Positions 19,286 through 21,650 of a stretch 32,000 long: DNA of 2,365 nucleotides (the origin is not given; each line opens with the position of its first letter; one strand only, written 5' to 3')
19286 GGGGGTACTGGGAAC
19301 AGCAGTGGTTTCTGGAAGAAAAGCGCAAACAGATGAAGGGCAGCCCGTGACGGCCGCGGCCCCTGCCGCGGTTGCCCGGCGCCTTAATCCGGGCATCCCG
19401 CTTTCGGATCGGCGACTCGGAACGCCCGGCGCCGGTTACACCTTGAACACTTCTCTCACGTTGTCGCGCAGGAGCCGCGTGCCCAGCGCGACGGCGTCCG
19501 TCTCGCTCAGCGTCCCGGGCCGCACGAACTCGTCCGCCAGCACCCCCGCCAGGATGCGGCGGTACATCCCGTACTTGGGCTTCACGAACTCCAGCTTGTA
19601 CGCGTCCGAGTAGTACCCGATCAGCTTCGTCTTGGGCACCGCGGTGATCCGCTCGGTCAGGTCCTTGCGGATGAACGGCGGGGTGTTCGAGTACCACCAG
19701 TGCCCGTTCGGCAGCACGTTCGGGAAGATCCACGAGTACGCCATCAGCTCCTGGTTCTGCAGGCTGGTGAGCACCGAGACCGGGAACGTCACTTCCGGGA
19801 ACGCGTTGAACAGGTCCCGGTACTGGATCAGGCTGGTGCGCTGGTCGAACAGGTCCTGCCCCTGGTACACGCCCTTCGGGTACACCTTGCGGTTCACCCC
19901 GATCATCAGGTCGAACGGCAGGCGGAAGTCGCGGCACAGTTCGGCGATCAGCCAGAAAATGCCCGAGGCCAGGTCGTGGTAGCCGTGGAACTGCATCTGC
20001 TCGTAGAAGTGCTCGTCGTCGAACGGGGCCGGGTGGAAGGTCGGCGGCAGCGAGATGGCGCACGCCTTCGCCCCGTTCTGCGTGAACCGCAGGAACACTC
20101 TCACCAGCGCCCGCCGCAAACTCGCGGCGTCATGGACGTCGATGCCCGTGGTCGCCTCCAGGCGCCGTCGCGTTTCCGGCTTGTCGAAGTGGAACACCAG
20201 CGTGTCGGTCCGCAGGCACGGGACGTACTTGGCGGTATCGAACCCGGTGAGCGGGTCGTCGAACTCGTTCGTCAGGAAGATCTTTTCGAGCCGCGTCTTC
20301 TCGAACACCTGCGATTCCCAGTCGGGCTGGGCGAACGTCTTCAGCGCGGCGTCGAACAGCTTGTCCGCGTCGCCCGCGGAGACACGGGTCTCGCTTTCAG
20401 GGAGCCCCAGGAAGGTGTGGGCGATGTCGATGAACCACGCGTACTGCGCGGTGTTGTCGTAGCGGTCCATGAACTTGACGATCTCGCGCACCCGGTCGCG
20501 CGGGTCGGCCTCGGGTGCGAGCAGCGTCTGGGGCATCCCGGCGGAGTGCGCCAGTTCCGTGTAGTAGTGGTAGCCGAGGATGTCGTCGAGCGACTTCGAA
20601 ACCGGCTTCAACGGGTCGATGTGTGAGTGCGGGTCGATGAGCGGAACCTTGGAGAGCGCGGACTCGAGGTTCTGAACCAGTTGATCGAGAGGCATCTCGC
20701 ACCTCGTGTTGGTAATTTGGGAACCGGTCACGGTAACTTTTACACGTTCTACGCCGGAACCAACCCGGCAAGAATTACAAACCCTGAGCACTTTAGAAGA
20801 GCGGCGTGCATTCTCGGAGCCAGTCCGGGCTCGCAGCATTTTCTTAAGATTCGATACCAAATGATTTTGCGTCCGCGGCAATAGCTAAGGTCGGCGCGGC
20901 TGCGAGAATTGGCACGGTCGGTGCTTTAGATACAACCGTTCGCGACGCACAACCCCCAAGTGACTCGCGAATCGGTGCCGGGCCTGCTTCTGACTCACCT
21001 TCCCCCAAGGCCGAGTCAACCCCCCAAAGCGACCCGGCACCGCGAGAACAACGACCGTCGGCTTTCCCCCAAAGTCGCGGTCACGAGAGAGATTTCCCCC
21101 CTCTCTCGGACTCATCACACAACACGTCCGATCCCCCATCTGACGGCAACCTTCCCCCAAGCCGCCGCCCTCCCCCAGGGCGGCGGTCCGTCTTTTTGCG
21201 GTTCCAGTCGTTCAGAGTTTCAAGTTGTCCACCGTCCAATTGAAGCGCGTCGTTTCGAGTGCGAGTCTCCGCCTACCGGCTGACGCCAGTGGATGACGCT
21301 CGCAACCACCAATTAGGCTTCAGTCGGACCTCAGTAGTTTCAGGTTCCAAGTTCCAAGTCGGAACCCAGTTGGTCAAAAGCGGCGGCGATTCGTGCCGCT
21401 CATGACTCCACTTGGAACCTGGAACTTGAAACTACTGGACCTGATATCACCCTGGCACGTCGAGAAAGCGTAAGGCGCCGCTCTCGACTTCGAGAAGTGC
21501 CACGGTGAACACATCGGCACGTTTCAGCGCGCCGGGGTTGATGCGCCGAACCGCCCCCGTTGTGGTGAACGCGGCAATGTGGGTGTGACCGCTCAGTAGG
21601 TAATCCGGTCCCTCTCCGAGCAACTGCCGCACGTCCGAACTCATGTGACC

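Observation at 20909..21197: Candidate sigma-54-driven, terminator-bounded ~260-nt RNA with 6-8 CCCCC apical loops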

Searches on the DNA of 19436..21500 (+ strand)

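Call 4: search_rna_families(source=window, start=20650, end=21500, threshold=evalue, max_evalue=10, show_alignments=3)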
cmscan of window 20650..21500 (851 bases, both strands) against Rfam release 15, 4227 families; matches with E-value up to 10: 7.
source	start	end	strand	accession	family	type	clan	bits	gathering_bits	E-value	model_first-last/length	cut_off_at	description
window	21073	21195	+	RF02232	sX13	Gene; sRNA;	-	26.2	50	0.0088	1-115/115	no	Xanthomonadaceae sRNA sX13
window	21161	21187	-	RF01836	weev_FSE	Cis-reg; frameshift_element;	-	18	40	7.5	1-27/27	no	ribosomal frameshift site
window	21320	21448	+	RF00256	mir-196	Gene; miRNA;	-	16.9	55.4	1.1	1-77/77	no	mir-196 microRNA precursor family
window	21173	21245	-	RF01689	AdoCbl-II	Cis-reg; riboswitch;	CL00101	14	36.5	6.9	1-81/81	no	AdoCbl-II (Cobalamin/B12) riboswitch aptamer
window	21083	21153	+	RF01116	Yfr1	Gene; sRNA;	-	13.9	38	7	1-59/59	no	Cyanobacterial functional RNA 1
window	20938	20972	+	RF00628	RgsA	Gene; sRNA;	-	13.7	88.4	0.79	86-120/194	no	RgsA sRNA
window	21079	21195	+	RF02344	ar14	Gene; sRNA;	-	13.6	58.8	6.1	1-123/123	no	Alphaproteobacterial ar14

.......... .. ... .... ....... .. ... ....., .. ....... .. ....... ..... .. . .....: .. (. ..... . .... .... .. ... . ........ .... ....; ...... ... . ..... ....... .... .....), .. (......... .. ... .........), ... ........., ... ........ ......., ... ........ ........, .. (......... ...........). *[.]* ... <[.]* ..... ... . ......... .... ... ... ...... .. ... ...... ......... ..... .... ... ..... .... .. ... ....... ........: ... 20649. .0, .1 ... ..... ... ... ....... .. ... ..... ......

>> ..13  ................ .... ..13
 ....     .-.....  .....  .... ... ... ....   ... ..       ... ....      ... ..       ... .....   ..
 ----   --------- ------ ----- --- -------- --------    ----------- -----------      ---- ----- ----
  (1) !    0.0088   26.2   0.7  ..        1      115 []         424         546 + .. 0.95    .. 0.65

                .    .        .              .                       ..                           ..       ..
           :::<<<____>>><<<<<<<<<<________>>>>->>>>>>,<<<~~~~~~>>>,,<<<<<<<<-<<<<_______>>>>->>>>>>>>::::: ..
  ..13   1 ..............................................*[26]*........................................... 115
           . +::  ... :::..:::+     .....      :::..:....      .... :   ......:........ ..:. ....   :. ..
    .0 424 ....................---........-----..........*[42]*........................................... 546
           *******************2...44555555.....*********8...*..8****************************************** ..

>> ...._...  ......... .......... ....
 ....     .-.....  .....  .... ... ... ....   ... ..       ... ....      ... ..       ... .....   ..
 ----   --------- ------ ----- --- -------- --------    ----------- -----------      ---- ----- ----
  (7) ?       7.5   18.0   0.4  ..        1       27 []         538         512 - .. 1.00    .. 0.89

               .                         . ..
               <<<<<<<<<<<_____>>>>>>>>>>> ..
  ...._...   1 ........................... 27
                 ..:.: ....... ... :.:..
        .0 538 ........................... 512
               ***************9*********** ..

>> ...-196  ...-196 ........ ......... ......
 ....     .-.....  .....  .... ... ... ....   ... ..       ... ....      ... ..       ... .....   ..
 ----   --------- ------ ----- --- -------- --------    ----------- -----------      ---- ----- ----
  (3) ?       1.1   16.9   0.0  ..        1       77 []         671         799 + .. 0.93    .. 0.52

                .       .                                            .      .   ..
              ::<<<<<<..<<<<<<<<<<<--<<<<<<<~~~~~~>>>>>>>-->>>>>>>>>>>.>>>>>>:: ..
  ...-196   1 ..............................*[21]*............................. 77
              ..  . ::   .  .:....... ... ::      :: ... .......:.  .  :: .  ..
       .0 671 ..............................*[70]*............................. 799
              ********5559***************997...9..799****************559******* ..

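Call 28: build_rna_model(alignment_id=A2)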
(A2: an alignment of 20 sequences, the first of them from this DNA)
Model R1 built from alignment A2 (20 sequences, 289 columns); structure: RNAalifold consensus.
model positions 261; base pairs 46; branch points 3; effective number of sequences 1.95; information 0.59 bits per position. Calibrated on 0.2 Mb of random sequence (short: E-values are rough).
structure used (alignment columns):
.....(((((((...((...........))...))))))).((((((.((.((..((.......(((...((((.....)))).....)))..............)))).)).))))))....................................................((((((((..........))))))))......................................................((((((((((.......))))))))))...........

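Call 30: search_with_rna_model(model_id=R1, sources=[window, L002, L003, L004, L005, L006, L007, L008, L009, L010, L011, L012, L013, L014, L015, L016, L017, L018, L019, L020, L021, L022, L023, L024, L025, L026, L027, L028, L029, L030, L031, L032, L033, L034, L035, L036, L037, L038, L039, L040, L041, L042, L043, L044, L045, L046, L047, L048, L049, L050, L051, L052, L053, L054, L055, L056, L057, L058, L059, L060, L061, L062, L063, L064, L065, L066, L067, L068, L069, L070, L071, L072, L073, L074, L075, L076, L077, L078, L079, L080, L081, L082, L083, L084, L085], max_evalue=0.01, make_alignment=true)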
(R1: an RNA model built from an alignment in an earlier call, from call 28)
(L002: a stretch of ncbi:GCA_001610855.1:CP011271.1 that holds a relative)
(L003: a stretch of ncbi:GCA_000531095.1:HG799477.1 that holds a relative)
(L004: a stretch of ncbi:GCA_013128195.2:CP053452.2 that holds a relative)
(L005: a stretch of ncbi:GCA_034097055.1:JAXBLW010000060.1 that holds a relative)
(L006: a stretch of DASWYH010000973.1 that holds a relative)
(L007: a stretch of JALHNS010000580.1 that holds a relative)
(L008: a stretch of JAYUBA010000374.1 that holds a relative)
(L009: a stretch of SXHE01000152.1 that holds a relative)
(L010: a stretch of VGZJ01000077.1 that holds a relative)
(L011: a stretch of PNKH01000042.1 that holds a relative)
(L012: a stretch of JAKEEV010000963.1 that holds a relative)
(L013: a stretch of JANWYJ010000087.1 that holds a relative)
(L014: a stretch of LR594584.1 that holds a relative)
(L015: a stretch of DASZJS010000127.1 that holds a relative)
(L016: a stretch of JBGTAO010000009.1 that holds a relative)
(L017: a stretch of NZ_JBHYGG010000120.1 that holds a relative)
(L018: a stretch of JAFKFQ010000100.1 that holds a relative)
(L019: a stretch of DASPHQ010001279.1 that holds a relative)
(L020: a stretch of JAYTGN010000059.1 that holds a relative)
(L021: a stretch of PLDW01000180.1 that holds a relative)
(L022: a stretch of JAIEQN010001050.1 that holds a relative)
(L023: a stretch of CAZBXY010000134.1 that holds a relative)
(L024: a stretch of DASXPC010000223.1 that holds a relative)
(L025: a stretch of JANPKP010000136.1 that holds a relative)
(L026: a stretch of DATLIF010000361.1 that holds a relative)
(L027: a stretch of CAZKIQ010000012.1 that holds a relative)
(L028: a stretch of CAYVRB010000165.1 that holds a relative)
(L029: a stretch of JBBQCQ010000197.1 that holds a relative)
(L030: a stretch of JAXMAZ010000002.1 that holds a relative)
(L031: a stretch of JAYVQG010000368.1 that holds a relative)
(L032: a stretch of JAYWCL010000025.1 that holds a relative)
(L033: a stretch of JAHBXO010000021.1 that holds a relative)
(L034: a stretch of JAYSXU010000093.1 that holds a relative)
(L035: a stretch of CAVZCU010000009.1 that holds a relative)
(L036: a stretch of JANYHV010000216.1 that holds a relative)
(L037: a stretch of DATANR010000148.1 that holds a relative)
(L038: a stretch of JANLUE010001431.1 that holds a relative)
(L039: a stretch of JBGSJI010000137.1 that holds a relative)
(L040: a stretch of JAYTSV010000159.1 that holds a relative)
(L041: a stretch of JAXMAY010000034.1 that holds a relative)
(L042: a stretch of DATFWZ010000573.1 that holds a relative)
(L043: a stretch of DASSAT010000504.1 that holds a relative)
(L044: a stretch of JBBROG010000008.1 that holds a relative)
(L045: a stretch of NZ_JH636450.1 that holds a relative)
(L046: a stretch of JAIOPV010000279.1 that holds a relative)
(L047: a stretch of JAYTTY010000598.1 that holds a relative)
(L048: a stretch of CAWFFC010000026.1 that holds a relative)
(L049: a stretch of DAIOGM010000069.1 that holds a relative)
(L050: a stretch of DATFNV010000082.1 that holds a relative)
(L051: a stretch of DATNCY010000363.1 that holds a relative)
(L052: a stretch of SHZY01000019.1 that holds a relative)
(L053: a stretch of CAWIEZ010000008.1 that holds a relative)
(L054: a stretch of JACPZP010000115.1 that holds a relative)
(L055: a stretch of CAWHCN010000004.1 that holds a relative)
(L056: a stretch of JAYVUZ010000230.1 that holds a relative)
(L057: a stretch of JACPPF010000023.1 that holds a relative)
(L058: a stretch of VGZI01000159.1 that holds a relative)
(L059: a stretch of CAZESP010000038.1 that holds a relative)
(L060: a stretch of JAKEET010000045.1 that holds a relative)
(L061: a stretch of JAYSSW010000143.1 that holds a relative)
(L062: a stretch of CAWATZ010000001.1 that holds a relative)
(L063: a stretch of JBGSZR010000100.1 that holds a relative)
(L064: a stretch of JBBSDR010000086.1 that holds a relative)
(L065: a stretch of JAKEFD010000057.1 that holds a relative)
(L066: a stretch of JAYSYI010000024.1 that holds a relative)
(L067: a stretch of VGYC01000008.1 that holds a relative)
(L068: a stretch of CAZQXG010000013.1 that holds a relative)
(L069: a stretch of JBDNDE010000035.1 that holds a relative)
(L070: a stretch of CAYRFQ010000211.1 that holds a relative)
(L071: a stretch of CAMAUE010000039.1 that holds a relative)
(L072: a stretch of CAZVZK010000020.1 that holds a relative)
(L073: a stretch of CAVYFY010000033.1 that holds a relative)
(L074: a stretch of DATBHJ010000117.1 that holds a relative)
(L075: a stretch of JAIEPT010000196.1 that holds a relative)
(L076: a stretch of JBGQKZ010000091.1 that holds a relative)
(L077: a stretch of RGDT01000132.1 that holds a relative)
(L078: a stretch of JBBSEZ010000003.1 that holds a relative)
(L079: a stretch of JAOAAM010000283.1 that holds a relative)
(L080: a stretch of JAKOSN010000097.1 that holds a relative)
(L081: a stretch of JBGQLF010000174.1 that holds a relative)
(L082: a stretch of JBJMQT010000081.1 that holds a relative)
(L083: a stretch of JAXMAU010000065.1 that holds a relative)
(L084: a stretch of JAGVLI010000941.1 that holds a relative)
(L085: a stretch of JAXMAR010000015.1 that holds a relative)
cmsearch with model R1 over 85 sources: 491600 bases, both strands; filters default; matches with E-value up to 0.01: 56.
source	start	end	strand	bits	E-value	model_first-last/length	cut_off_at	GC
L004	1990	2253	-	261.7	3.1e-67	1-261/261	no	0.67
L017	2022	2277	-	256.3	8.5e-66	1-261/261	no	0.68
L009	1161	1420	-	254.1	3.3e-65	1-261/261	no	0.66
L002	1996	2257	-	254.1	3.3e-65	1-261/261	no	0.64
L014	2021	2276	-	252.4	9.2e-65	1-261/261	no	0.68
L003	1995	2257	-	249.7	4.6e-64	1-261/261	no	0.64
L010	1986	2246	-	245.8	4.9e-63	1-261/261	no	0.67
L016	29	289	-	245.7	5.2e-63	1-261/261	no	0.66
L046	2021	2277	-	244.9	8.9e-63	1-261/261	no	0.65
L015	2006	2269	-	243.5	2e-62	1-261/261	no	0.62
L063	2022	2281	-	243.3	2.3e-62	1-261/261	no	0.66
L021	24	286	-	237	1.1e-60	1-261/261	no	0.67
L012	910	1170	-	236.9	1.1e-60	1-261/261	no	0.67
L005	1999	2261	-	234.3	5.5e-60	1-261/261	no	0.65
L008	1942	2200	-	234.1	6.2e-60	1-261/261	no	0.71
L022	2018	2281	-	221.5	1.3e-56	1-261/261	no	0.76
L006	1995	2254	-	220.3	2.7e-56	1-261/261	no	0.66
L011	2034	2296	-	212.9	2.4e-54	1-261/261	no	0.71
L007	212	478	-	200.6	4.4e-51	1-261/261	no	0.71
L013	2006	2267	-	197.2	3.5e-50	1-261/261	no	0.68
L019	1783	2039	-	188.4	7.3e-48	1-261/261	no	0.72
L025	2029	2295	-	185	5.6e-47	1-261/261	no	0.71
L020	3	254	-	179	2.2e-45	1-261/261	no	0.65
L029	2101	2306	-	88.5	1.7e-21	1-261/261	no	0.65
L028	2140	2344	-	72.4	3.1e-17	1-261/261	no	0.7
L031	1854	2064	-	68.3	3.7e-16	1-261/261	no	0.62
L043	1262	1518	-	67.9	4.8e-16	1-261/261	no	0.74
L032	203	405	-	66.8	9.3e-16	1-261/261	no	0.62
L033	2138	2344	-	64.7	3.3e-15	1-261/261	no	0.69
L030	2056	2303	-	64.4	3.8e-15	1-261/261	no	0.72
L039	1574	1780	-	60.3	4.7e-14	1-261/261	no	0.62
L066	1069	1280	-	60.2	5e-14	1-261/261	no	0.63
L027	2059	2299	-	58.9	1.1e-13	1-261/261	no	0.63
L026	1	194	-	55.3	9.8e-13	1-221/261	3'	0.7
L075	2007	2190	-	43.1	1.7e-09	1-261/261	no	0.6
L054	2057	2275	-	40.7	7.1e-09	1-261/261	no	0.61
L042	2038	2269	-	35.5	1.7e-07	1-261/261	no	0.7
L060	1869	2031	-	34.8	2.6e-07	1-261/261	no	0.63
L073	2007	2232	-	33.6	5.5e-07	1-261/261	no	0.62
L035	2033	2275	-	31.3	2.2e-06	1-261/261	no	0.62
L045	2025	2220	-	30.8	2.9e-06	1-261/261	no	0.64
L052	2040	2269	-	29.8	5.2e-06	1-261/261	no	0.62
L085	2058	2223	-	27.4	2.3e-05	1-261/261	no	0.64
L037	2088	2306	-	26.1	5.2e-05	1-261/261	no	0.67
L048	2057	2220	-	26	5.4e-05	1-261/261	no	0.66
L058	1619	1853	-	24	0.00019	1-261/261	no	0.6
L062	2106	2277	-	23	0.00034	1-261/261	no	0.67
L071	1978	2171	-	22.5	0.00045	1-261/261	no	0.61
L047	2050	2295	-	21.4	0.00091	1-261/261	no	0.64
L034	113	320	-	20.7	0.0014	1-261/261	no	0.6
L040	2166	2226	-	19.8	0.0023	193-250/261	no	0.75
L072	2128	2182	-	19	0.0039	196-250/261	no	0.76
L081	4170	4266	+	18.5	0.0052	149-250/261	no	0.67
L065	1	204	-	18.2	0.0062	1-261/261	no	0.6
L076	2021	2185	-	17.7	0.0086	1-261/261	no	0.67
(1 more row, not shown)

Alignment A3: 56 matches aligned to the model, 404 columns, each read 5' to 3' on its own strand. Consensus structure (alignment columns), stored with it:
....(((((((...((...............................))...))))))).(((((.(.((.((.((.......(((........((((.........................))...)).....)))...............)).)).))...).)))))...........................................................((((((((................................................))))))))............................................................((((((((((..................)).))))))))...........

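Call 42: search_with_rna_model(model_id=R1, sources=[L086, L087, L088, L089, L090, L091, L092, L093, L094, L095, L096, L097, L098, L099, L100, L101, L102, L103, L104, L105, L106, L107, L108, L109, L110, L111, L112, L113, L114, L115, L116, L117, L118, L119, L120, L121, L122, L123, L124, L125, L126, L127, L128, L129, L130, L131, L132, L133], max_evalue=0.01)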
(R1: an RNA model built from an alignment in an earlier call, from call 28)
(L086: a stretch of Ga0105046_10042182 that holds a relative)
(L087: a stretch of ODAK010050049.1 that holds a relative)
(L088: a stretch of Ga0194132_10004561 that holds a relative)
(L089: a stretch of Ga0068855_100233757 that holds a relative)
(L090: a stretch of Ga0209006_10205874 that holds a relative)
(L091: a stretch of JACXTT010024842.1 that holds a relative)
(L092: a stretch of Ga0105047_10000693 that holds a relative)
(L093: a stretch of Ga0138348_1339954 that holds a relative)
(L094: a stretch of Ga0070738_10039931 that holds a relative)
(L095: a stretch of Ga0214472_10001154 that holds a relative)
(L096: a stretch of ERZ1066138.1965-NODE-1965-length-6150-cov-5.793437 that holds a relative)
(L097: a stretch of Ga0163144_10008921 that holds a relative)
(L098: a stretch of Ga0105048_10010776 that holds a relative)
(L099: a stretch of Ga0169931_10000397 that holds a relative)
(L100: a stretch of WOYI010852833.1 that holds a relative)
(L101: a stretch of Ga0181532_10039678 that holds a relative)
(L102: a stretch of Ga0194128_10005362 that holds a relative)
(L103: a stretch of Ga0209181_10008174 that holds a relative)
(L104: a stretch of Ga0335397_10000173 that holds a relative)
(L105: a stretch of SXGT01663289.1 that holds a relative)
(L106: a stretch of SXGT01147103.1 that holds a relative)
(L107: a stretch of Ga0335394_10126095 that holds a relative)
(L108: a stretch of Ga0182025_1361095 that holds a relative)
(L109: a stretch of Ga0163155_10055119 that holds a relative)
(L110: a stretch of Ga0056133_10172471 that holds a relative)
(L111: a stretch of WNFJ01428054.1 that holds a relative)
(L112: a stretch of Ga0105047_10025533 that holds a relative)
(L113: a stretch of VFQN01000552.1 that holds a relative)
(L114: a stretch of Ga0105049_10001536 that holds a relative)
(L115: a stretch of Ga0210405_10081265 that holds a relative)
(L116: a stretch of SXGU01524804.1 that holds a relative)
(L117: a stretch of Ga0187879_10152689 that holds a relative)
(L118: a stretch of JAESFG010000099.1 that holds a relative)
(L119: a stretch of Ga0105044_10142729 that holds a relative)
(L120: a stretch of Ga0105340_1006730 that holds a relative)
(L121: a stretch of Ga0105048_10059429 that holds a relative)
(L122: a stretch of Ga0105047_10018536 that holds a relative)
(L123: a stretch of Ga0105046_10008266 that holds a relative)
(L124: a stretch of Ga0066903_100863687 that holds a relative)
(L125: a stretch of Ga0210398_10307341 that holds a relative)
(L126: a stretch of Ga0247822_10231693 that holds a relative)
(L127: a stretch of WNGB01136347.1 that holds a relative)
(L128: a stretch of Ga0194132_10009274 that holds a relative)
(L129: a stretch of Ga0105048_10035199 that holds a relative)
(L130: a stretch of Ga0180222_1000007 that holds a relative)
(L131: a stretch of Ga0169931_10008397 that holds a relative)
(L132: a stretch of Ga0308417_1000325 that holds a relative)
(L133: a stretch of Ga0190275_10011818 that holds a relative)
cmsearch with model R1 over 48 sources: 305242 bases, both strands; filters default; matches with E-value up to 0.01: 42.
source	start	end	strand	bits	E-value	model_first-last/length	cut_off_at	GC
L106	3804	4063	+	254.1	2e-65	1-261/261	no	0.66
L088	282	542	-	245.8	3.1e-63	1-261/261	no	0.67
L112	4409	4668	-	244.1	8.7e-63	1-261/261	no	0.63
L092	1441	1696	-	242.4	2.5e-62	1-261/261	no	0.64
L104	5476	5731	-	242.4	2.5e-62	1-261/261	no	0.64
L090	392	654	+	228.3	1.3e-58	1-261/261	no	0.62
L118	1270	1532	+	211.4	3.7e-54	1-261/261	no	0.7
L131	2634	2900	-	208.1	2.7e-53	1-261/261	no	0.69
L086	4248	4512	-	207.5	4.1e-53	1-261/261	no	0.62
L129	7048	7312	-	207.5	4.1e-53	1-261/261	no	0.62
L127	1603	1913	+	200.9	2.2e-51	1-261/261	no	0.67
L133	3262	3518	+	187.9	6.2e-48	1-261/261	no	0.72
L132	157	409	+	186.5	1.4e-47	1-261/261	no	0.7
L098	10544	10799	+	185.6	2.5e-47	1-261/261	no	0.71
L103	10328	10583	+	185.6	2.5e-47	1-261/261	no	0.71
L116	7505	7763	-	184.4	5e-47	1-261/261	no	0.66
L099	2898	3148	-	179.4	1e-45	1-261/261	no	0.66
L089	995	1246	-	175.7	1e-44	1-261/261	no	0.67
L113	5987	6242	-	167.3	1.7e-42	1-261/261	no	0.73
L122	6141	6399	-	161.1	7.4e-41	1-261/261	no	0.64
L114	5167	5425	+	159.4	2.1e-40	1-261/261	no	0.64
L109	1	188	-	143.2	3.9e-36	1-185/261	3'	0.64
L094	1242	1494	-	98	3.2e-24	1-261/261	no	0.68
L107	655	896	-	56.6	2.8e-13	1-261/261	no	0.64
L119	1236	1478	-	55.5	5.5e-13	1-261/261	no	0.64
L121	3893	4134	+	54.1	1.3e-12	1-261/261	no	0.64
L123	9927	10174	+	53.9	1.4e-12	1-261/261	no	0.62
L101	931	1159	-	42.4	1.6e-09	1-261/261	no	0.62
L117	981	1209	+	42.4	1.6e-09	1-261/261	no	0.62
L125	770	998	+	40.8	4.2e-09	1-261/261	no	0.6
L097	9378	9611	-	40.2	6e-09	1-261/261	no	0.57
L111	1110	1357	-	37.3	3.4e-08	1-261/261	no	0.66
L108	804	1032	-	36.9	4.5e-08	1-261/261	no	0.6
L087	1823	2066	+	36.4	6e-08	1-261/261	no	0.6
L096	5830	6058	+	33.6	3.4e-07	1-261/261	no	0.62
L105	330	574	+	31.4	1.3e-06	1-261/261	no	0.62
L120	4206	4433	-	29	5.4e-06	1-261/261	no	0.61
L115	158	385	+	27.6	1.3e-05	1-261/261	no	0.6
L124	1011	1252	-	27.3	1.5e-05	1-261/261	no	0.59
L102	2764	2998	+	24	0.00012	1-261/261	no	0.6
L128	1619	1853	-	24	0.00012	1-261/261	no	0.6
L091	4193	4421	-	22.1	0.00035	1-261/261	no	0.62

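Call 51: search_rna_families(sources=[L002, L004, L011, L019, L029, L031, L043, L045, L054, L073, L121, L126], threshold=gathering)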
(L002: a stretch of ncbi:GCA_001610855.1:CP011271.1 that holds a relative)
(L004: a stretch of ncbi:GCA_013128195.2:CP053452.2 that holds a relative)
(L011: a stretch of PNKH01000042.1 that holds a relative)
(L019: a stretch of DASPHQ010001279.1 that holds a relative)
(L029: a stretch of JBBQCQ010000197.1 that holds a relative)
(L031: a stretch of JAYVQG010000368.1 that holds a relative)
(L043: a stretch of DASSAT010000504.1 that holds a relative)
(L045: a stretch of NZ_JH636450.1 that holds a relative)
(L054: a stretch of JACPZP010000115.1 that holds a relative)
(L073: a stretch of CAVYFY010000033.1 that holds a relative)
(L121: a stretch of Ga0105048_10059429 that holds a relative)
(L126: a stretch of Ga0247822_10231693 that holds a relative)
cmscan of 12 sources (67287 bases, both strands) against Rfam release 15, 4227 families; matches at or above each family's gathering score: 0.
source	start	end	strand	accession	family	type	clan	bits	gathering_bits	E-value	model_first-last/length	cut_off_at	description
